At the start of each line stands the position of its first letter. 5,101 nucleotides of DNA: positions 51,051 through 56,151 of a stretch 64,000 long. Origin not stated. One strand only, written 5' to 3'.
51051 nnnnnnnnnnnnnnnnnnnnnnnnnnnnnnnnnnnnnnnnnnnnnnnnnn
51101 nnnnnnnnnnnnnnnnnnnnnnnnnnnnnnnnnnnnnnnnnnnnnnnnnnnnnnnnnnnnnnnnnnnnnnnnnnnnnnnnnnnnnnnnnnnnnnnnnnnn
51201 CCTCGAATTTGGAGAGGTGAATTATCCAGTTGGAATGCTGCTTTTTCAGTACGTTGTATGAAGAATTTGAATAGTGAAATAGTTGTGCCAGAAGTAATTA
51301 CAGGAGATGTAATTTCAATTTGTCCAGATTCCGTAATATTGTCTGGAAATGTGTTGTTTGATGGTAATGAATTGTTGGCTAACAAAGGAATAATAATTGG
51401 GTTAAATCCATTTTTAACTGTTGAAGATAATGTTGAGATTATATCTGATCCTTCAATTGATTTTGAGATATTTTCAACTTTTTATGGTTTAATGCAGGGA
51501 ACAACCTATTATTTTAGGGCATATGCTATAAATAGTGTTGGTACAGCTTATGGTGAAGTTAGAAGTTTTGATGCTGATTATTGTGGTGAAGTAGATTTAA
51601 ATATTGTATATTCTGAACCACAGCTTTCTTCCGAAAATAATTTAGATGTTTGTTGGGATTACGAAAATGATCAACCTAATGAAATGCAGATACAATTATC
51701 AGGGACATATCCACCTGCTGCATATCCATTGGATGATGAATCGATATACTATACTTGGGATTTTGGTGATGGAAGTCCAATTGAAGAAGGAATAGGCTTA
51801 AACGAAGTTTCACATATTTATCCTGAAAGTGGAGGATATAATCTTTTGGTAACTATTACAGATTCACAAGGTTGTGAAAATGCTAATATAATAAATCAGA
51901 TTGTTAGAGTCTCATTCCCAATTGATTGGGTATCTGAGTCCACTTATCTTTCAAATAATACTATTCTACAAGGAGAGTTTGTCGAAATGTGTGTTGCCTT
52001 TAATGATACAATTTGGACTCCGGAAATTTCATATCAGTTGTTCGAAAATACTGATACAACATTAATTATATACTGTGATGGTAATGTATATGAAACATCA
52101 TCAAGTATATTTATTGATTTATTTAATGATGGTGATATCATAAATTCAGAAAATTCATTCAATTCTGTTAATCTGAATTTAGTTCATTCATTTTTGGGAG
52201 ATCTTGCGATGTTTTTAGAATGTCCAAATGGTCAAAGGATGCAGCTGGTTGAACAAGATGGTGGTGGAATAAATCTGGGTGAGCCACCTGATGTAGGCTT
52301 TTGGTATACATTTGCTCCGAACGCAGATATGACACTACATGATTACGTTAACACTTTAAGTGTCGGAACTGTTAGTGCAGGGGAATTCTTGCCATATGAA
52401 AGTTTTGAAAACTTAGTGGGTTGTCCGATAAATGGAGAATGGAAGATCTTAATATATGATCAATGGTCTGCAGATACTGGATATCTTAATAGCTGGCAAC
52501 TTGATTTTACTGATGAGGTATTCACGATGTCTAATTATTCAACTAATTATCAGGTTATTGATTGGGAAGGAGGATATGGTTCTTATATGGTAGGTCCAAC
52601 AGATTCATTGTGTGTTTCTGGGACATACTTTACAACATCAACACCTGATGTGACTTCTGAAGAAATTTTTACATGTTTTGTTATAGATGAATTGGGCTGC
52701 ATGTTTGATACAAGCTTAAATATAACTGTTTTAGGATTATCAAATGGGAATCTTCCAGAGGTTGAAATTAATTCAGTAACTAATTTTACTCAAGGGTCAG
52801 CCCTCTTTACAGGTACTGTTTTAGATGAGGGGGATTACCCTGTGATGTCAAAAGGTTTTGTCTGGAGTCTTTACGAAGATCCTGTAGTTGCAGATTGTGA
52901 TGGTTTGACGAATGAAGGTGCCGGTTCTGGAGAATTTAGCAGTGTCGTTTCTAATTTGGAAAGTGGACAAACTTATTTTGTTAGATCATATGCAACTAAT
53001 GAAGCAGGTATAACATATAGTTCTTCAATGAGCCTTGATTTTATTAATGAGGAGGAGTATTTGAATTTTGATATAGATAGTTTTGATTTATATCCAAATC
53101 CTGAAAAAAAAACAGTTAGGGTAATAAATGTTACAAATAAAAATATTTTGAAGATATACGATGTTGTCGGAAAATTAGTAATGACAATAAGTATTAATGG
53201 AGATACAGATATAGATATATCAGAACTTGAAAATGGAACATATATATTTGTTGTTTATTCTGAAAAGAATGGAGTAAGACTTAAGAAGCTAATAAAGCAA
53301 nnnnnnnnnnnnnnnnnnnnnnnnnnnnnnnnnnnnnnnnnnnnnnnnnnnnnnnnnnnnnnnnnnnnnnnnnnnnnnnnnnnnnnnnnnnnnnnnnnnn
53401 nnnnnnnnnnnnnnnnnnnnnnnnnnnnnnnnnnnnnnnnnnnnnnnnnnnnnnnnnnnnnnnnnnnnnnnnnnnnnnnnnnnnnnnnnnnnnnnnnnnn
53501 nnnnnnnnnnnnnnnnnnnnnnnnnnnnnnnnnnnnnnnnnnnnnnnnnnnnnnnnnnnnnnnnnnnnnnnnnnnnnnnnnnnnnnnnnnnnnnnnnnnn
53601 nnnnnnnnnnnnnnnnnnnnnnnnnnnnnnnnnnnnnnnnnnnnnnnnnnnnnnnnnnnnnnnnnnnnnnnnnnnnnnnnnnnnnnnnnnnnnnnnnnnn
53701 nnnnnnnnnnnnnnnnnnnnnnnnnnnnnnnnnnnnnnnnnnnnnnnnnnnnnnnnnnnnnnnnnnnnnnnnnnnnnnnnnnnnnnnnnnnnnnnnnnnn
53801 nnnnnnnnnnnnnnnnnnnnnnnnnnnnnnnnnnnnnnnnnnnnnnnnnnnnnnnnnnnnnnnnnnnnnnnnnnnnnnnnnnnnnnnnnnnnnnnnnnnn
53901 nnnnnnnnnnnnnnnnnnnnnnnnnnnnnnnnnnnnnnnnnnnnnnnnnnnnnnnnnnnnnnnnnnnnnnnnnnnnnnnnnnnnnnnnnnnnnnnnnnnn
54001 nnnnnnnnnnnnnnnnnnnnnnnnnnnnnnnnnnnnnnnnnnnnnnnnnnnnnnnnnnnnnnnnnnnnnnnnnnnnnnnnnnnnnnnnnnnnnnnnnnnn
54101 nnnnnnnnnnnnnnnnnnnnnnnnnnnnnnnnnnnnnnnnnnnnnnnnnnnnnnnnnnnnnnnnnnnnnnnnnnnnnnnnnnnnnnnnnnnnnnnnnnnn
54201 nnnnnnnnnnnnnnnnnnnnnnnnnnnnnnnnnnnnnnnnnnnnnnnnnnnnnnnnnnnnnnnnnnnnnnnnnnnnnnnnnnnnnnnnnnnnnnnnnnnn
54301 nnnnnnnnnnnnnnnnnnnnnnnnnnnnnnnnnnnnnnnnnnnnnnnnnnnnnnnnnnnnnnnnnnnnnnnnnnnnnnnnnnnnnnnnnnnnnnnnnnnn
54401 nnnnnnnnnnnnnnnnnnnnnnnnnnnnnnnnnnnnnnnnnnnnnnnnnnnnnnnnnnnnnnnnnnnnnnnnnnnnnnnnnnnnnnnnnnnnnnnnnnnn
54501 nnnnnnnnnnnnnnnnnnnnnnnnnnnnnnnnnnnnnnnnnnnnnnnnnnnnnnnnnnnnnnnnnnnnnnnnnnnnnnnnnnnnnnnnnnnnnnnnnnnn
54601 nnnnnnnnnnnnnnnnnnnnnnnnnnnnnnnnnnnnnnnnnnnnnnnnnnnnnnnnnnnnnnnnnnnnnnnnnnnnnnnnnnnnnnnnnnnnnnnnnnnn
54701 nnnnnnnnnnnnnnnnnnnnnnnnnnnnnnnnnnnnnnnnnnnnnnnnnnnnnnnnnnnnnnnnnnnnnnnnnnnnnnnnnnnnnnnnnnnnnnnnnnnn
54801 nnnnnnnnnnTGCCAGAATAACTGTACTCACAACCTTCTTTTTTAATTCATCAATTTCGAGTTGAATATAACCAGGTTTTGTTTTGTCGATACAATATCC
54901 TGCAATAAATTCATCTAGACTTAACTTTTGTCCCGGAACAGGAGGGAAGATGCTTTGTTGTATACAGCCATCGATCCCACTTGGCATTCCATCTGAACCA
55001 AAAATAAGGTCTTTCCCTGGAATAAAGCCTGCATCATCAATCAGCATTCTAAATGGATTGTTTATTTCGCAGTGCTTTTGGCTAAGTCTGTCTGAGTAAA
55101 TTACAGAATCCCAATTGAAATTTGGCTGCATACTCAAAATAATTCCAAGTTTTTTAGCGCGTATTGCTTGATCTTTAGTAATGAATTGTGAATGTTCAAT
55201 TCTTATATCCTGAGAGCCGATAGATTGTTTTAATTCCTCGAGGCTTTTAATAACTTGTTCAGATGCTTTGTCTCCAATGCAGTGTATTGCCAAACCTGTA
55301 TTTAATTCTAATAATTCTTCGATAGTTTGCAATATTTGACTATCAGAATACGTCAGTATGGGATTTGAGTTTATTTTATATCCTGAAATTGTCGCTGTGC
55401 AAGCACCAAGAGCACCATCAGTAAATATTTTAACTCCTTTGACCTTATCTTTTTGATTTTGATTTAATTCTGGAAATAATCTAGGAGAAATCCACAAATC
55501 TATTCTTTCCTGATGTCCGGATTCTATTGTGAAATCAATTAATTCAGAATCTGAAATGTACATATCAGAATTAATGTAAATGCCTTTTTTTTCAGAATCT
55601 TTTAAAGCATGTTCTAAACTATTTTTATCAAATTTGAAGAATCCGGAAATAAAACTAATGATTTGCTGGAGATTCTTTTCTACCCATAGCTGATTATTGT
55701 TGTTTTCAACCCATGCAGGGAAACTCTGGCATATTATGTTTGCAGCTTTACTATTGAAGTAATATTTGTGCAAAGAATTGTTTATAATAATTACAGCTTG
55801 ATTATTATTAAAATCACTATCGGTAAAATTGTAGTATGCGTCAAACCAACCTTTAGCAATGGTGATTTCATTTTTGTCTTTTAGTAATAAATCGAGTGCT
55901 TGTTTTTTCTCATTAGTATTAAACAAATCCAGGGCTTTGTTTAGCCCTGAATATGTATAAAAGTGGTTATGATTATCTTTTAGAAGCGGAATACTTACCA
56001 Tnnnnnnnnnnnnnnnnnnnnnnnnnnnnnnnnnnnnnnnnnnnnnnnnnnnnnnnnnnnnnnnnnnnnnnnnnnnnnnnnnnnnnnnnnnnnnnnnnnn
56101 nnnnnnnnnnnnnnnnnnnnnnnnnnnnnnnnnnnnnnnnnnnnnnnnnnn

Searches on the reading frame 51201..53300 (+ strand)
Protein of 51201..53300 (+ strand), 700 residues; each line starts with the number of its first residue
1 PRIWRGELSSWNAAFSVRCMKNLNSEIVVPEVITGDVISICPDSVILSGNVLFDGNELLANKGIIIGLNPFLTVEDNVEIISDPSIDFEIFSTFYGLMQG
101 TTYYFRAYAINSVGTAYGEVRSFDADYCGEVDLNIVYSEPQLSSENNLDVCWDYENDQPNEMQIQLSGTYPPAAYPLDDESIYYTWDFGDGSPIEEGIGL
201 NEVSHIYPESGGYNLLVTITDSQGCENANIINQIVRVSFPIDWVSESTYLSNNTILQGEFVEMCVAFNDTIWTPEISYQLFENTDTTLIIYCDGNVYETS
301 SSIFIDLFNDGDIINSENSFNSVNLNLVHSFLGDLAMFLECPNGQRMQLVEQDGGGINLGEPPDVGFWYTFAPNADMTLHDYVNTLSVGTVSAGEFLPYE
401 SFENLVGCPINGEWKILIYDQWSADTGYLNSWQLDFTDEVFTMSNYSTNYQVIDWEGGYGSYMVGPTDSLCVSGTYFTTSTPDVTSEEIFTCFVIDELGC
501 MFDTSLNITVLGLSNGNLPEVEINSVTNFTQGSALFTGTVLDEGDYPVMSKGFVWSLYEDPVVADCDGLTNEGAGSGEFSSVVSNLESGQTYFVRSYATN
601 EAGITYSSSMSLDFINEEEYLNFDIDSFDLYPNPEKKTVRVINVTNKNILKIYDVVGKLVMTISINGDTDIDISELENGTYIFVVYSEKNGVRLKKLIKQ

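Call 36: find_homologous_proteins(query=window:51201-53300:+, max_evalue=1e-50)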
Query window:51201-53300:+ (700 aa): 37 proteins with E <= 1e-50 among 7385 candidates.
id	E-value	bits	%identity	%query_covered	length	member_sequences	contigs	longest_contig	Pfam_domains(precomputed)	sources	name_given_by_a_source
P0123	4.6e-99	351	34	18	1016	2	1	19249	PF16655.13,PF16974.12,PF25059.2,PF23376.2,PF11061.15,PF00041.28,PF26747.1,PF10179.16,PF16656.12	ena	-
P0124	2.4e-96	342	35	18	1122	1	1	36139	PF09603.16,PF16974.12,PF25059.2,PF00041.28,PF10179.16,PF16656.12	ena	-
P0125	7.1e-86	307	30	23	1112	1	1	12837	PF09603.16,PF16974.12,PF25059.2,PF00041.28,PF16656.12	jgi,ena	-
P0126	3.4e-84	302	31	16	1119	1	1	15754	PF09603.16,PF16655.13,PF16974.12,PF25059.2,PF23376.2,PF00041.28,PF26747.1,PF10179.16,PF16656.12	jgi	-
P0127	3.9e-81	291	39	13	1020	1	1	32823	PF09603.16,PF16655.13,PF16974.12,PF25059.2,PF00041.28,PF10179.16,PF16656.12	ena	-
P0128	4.2e-78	281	30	27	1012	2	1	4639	PF16655.13,PF16974.12,PF25059.2,PF17964.8,PF00041.28,PF26747.1,PF10179.16,PF16656.12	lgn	-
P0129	9.8e-77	277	39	14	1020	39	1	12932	PF09603.16,PF16655.13,PF16974.12,PF25059.2,PF23376.2,PF00041.28,PF10179.16,PF16656.12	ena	-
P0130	3.2e-76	275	33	17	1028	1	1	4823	PF09603.16,PF16974.12,PF25059.2,PF00041.28,PF10179.16,PF16656.12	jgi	jgi:uncharacterized protein (TIGR02145 family)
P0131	1.4e-75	273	36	18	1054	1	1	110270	PF16974.12,PF25059.2,PF00041.28,PF10179.16,PF16656.12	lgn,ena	-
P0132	1.8e-74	269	39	13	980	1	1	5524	PF16974.12,PF25059.2,PF07603.18,PF00041.28,PF10179.16,PF16656.12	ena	-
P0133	2.8e-71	259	33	17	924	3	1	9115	PF16974.12,PF25059.2,PF00041.28,PF16656.12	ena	-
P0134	7.1e-71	258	42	13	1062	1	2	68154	PF16974.12,PF25059.2,PF00041.28,PF16656.12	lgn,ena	-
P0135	4.7e-70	255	42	11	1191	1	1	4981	PF16974.12,PF25059.2,PF07603.18,PF00041.28,PF16656.12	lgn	-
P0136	4.6e-69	252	42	13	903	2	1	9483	PF16655.13,PF16974.12,PF25059.2,PF23376.2,PF00041.28,PF26747.1,PF10179.16,PF16656.12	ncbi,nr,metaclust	ncbi:hypothetical protein AC481_07005 [miscellaneous Crenarchaeota group archaeon SMTZ-80]|nr:MAG: h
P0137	4.2e-68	248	38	49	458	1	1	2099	PF00801.27,PF01483.28,PF18911.7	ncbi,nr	ncbi:MAG TPA: PKD domain-containing protein, partial [Bacteroidales bacterium]|nr:PKD domain-contain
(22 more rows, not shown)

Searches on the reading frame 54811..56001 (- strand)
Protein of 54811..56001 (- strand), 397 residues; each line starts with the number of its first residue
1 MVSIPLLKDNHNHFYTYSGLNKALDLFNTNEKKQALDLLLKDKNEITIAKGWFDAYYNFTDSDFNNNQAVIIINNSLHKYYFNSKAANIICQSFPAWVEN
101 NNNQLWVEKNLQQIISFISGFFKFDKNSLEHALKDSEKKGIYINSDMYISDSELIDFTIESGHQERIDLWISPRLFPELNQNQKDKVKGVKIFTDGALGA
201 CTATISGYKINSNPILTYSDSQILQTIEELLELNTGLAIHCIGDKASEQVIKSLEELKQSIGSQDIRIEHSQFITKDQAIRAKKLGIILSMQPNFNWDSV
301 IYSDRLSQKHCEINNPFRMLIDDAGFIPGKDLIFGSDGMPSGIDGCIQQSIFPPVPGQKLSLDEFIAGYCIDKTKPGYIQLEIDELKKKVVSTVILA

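Call 12: search_protein_families(library=pfam, proteins=[window:54811-56001:-])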
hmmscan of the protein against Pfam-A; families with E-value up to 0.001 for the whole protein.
window:54811-56001:- (397 aa): 1 family
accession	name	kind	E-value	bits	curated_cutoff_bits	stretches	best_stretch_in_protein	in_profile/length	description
PF07969.17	Amidohydro_3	-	8.1e-18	65.6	29.7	1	163-322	207-364/472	Amidohydrolase family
